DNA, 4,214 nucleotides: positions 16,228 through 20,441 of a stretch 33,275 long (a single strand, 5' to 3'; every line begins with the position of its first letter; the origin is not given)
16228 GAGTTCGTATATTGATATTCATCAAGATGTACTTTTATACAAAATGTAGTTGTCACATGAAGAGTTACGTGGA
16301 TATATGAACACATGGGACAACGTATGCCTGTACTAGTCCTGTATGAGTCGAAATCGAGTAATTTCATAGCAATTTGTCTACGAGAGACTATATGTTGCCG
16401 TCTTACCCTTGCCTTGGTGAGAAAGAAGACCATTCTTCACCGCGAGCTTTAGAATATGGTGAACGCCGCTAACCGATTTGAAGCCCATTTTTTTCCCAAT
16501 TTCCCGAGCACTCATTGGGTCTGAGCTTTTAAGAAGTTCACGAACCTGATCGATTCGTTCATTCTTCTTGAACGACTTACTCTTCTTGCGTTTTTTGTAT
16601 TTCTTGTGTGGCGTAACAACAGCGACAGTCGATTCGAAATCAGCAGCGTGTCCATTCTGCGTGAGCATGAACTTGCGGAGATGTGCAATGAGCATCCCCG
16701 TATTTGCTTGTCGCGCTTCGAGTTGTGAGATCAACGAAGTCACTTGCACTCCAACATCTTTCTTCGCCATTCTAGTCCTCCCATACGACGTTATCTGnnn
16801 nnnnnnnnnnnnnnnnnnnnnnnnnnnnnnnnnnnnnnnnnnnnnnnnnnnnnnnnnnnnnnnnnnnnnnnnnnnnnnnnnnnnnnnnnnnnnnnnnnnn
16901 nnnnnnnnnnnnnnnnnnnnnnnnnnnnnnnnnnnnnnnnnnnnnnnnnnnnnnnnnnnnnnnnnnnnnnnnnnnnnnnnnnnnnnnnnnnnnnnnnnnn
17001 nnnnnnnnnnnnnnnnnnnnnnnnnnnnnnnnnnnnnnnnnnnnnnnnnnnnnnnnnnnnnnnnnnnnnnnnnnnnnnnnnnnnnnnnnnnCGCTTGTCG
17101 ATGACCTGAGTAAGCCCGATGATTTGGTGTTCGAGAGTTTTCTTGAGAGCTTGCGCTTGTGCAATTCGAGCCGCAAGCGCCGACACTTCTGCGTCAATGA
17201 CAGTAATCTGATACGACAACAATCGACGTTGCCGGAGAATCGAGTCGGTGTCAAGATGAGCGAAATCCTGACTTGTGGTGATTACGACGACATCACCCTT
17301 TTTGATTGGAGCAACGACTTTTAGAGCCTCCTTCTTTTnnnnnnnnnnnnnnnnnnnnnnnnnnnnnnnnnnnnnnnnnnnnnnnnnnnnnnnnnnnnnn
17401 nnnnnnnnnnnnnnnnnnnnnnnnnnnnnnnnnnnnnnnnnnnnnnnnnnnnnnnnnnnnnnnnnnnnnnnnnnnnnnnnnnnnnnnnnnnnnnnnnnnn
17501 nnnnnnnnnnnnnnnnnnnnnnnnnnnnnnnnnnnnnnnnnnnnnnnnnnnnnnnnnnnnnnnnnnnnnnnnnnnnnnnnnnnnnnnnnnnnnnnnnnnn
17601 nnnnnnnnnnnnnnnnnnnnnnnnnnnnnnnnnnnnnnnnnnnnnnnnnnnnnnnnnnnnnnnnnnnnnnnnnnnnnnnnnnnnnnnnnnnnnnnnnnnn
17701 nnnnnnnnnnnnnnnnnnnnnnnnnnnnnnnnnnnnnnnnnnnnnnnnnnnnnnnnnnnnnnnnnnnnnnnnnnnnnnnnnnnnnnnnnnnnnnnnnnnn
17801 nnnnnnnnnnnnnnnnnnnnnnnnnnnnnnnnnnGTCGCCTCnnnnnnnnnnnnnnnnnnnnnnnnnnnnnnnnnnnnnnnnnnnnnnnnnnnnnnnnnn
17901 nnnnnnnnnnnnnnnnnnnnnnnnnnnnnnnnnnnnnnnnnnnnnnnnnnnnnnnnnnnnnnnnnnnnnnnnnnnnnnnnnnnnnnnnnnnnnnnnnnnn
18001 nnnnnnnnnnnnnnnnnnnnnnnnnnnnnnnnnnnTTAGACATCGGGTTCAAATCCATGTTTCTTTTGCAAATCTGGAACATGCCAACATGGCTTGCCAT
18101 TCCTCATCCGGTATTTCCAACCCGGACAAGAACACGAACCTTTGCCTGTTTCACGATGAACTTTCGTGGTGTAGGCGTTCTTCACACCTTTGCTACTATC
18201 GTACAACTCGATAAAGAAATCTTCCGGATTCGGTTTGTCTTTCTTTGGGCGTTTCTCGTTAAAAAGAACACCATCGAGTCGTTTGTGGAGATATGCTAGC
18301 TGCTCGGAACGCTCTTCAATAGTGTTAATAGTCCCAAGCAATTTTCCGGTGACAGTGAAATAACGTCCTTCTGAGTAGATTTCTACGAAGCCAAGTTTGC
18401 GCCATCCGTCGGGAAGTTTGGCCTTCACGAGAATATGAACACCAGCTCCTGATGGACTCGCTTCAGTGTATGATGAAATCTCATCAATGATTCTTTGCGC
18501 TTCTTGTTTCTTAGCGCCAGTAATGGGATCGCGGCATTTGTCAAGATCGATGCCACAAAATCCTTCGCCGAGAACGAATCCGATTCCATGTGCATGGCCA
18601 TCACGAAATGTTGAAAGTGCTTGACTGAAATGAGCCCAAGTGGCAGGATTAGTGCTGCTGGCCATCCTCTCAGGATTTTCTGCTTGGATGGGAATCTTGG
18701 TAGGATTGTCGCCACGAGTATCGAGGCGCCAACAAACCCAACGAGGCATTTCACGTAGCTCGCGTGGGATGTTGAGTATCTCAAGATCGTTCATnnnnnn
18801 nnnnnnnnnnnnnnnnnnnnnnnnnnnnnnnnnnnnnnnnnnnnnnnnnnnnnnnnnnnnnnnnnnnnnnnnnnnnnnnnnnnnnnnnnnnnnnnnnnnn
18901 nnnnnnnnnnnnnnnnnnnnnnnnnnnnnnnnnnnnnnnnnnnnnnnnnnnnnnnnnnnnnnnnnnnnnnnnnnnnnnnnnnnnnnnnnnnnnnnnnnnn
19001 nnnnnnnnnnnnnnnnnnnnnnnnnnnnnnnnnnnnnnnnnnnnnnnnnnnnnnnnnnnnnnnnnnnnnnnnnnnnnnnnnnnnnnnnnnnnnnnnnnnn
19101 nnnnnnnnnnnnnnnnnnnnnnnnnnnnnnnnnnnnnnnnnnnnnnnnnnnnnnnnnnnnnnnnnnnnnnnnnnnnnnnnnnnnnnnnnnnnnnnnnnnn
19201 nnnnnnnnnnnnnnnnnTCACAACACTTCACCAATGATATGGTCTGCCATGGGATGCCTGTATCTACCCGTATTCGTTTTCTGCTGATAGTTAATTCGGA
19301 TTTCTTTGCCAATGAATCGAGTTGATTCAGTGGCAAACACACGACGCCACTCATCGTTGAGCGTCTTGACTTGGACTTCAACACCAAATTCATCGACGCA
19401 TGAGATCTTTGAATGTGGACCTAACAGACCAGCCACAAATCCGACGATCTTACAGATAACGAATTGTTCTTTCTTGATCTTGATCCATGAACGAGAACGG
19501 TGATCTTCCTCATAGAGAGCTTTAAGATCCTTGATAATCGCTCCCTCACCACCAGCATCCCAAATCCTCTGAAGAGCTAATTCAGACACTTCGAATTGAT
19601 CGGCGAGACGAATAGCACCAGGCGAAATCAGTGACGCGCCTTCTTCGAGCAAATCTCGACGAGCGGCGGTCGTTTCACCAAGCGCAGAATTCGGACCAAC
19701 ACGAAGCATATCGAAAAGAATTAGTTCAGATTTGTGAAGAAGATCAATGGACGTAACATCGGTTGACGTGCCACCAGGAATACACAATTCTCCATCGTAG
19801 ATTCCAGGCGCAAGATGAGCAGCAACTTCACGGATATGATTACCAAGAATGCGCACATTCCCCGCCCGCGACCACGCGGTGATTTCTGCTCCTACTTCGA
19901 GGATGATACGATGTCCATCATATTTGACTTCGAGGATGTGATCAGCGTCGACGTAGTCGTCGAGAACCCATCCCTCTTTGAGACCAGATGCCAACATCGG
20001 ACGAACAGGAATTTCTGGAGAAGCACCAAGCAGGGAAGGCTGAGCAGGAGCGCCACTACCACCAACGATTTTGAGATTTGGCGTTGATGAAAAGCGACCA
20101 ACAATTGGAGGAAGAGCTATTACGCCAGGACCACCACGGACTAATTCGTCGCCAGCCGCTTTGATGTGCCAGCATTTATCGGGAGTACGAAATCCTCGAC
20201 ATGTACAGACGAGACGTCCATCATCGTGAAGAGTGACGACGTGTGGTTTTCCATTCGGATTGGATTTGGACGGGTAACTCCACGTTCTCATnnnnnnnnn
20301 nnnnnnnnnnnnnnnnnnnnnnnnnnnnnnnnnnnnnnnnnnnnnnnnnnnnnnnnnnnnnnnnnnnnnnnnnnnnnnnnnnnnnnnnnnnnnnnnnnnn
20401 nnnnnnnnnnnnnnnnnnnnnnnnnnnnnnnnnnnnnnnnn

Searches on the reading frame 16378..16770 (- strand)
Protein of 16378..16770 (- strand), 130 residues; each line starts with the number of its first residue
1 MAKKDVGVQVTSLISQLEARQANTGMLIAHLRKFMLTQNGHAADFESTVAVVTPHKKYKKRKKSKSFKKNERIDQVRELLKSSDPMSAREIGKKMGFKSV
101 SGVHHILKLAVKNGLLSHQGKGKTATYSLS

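Call 29: search_protein_families(library=pfam, proteins=[window:16378-16770:-], max_evalue=0.001)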
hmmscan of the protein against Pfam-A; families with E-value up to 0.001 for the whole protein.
window:16378-16770:- (130 aa): 2 families
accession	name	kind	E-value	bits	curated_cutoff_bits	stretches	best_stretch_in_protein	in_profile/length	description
PF08100.18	Dimerisation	-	0.00031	20.9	25.6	1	77-129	31-83/93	O-methyltransferase dimerisation domain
PF01726.22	LexA_DNA_bind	-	0.0004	20.5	23.7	1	85-116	25-56/65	LexA DNA binding domain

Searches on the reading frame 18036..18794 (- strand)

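Call 29: search_protein_families(library=pfam, proteins=[window:18036-18794:-], max_evalue=0.001)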
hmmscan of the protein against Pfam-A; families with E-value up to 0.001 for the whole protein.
window:18036-18794:- (252 aa): 1 family
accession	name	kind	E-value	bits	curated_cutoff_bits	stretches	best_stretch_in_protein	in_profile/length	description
PF04434.22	SWIM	-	4.2e-05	23.4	19.6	1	218-239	12-30/38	SWIM zinc finger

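Call 48: search_protein_families(library=phrogs, proteins=[window:18036-18794:-], max_evalue=0.00001)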
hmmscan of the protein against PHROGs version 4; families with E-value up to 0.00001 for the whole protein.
window:18036-18794:- (252 aa): 5 families
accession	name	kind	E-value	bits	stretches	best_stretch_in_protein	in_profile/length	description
phrog_13901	-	DNA, RNA and nucleotide metabolism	9.7e-47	160.8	1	5-186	7-193/341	DNA primase/helicase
phrog_1829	-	DNA, RNA and nucleotide metabolism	3.5e-45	155.4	1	8-173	5-179/772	DNA primase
phrog_3022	-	DNA, RNA and nucleotide metabolism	3.2e-33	116.1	1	8-171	8-181/788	DNA primase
phrog_8643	-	DNA, RNA and nucleotide metabolism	1.2e-31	110.9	1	8-152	36-170/179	DNA polymerase/primase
phrog_15962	-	DNA, RNA and nucleotide metabolism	4.3e-17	62.6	1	61-191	96-227/835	DNA primase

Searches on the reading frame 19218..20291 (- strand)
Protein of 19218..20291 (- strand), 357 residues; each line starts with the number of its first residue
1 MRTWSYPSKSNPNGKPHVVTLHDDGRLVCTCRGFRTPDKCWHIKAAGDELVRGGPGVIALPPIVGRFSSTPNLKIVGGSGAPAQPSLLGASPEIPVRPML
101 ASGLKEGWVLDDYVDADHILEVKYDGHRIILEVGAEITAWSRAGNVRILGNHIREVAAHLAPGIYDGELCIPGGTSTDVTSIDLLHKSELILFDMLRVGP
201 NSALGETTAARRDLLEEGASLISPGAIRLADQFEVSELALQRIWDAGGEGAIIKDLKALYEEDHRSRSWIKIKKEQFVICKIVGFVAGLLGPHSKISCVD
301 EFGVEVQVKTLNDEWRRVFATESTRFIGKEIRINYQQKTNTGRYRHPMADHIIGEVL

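Call 42: search_protein_families(library=pfam, proteins=[window:19218-20291:-], max_evalue=0.001)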
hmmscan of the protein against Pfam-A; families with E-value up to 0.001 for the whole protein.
window:19218-20291:- (357 aa): 1 family
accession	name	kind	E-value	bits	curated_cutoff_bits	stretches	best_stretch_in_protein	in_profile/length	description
PF01068.26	DNA_ligase_A_M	-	1.4e-15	58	26.2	1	98-273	1-204/204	ATP dependent DNA ligase domain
